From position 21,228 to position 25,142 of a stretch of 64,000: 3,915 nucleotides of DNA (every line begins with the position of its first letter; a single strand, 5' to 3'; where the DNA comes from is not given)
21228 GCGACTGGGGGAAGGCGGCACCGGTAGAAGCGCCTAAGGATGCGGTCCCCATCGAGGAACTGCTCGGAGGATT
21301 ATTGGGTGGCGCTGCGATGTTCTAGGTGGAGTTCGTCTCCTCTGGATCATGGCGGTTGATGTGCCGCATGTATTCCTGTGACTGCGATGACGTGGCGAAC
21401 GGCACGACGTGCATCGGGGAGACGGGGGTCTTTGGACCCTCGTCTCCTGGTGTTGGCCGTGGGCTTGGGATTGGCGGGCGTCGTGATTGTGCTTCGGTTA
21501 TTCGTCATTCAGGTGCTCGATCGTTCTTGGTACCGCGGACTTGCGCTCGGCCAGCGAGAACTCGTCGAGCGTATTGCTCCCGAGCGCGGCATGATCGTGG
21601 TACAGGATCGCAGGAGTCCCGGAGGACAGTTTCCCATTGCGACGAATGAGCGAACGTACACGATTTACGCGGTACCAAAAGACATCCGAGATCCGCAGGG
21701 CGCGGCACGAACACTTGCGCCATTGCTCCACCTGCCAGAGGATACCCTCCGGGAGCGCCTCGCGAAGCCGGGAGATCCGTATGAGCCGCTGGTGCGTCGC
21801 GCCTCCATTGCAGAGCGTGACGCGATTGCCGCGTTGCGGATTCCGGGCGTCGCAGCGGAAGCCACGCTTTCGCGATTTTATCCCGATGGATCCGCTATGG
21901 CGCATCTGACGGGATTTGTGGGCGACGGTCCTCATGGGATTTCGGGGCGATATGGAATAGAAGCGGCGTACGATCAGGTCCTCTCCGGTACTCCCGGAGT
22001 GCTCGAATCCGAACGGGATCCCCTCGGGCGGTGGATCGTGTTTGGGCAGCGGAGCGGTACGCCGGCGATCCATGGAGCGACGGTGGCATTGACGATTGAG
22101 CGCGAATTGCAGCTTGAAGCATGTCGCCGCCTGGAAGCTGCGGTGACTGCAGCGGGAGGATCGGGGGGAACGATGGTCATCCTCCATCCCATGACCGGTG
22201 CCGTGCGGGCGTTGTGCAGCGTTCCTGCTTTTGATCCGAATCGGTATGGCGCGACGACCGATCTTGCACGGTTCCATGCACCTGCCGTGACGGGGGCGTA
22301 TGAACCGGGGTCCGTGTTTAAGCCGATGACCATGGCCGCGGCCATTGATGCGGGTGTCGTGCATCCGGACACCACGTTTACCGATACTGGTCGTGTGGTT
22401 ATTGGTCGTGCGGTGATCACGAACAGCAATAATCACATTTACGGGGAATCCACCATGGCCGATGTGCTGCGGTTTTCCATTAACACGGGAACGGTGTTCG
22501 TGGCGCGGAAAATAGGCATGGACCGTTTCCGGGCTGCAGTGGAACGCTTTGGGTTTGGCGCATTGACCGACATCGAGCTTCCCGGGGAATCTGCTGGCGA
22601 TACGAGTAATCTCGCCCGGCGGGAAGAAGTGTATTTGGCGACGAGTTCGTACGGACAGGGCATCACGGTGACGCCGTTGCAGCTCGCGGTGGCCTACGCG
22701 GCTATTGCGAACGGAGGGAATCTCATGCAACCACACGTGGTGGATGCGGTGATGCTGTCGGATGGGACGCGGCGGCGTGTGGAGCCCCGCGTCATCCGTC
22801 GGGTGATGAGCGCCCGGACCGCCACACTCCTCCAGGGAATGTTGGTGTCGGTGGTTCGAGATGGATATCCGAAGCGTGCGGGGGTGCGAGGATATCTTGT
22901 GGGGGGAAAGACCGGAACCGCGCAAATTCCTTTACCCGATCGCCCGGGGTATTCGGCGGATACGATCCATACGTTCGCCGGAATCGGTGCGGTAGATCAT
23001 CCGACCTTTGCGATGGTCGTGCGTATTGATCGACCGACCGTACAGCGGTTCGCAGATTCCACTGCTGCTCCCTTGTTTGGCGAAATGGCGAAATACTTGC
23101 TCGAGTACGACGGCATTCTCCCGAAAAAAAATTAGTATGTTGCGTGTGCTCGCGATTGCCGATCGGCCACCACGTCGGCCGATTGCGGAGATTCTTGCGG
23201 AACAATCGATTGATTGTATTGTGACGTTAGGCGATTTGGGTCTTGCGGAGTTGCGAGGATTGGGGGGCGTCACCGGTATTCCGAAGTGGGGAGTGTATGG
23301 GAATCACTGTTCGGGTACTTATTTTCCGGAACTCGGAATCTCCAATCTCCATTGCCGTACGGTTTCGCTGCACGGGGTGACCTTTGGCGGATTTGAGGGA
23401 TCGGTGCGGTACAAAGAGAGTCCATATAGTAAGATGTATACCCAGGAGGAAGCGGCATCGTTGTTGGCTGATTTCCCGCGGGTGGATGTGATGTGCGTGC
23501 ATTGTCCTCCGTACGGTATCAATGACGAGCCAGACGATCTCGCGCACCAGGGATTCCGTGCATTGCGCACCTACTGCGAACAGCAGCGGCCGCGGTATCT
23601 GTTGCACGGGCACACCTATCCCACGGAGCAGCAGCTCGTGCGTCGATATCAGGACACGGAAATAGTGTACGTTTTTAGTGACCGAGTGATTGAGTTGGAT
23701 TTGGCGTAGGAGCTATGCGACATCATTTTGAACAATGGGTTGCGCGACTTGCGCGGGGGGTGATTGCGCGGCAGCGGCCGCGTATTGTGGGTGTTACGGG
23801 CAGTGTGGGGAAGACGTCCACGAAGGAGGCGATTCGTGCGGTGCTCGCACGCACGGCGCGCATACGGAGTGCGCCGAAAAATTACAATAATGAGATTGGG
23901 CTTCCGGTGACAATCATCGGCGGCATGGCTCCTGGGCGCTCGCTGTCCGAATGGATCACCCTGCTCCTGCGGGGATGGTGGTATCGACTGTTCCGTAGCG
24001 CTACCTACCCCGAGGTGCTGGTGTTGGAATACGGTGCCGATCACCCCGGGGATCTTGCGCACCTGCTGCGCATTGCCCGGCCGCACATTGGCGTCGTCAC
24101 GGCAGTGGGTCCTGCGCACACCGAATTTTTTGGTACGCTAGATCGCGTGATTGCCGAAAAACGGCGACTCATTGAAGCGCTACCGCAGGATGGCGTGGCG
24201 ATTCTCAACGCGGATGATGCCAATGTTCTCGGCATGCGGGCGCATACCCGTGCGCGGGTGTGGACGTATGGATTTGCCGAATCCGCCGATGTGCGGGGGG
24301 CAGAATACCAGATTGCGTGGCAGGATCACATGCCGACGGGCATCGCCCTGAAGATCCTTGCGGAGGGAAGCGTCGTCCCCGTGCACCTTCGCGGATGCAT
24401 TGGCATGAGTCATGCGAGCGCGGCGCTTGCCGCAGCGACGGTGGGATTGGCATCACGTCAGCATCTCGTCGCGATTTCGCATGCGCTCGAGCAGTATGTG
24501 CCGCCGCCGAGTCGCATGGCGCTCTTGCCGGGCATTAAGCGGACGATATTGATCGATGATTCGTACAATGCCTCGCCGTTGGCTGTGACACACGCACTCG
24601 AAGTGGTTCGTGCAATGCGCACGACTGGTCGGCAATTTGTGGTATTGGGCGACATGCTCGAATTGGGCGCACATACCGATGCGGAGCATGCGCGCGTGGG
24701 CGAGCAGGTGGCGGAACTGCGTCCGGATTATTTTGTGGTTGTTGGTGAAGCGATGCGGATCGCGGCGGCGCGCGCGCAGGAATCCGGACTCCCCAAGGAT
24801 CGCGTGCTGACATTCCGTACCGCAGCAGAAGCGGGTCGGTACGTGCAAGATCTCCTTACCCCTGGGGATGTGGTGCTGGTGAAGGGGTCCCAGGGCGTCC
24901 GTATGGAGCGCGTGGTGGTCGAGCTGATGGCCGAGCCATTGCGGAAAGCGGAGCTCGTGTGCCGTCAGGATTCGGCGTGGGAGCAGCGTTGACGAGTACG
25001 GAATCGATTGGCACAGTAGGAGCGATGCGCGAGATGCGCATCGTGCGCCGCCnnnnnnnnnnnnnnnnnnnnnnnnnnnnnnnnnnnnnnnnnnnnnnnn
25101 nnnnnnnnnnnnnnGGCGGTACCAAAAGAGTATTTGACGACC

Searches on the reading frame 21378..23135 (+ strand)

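Call 59: search_protein_families(library=pfam, proteins=[window:21378-23135:+], max_evalue=0.00001)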
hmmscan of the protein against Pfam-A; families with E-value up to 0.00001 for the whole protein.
window:21378-23135:+ (585 aa): 2 families
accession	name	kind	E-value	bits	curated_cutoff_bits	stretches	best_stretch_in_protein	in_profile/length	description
PF00905.27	Transpeptidase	-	1.1e-66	225.5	22.1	1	264-570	1-297/299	Penicillin binding protein transpeptidase domain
PF03717.20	PBP_dimer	-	8.1e-16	59.4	24.4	1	66-219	2-175/180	Penicillin-binding Protein dimerisation domain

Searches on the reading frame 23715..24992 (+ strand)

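Call 59: search_protein_families(library=pfam, proteins=[window:23715-24992:+], max_evalue=0.00001)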
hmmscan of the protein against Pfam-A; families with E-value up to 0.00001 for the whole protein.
window:23715-24992:+ (425 aa): 2 families
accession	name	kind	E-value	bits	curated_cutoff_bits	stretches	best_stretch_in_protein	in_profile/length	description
PF08245.18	Mur_ligase_M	-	1.9e-30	106.8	24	2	99-241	57-197/200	Mur ligase middle domain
PF02875.26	Mur_ligase_C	-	2.8e-19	70.7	28.4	1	267-392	2-126/127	Mur ligase, glutamate ligase domain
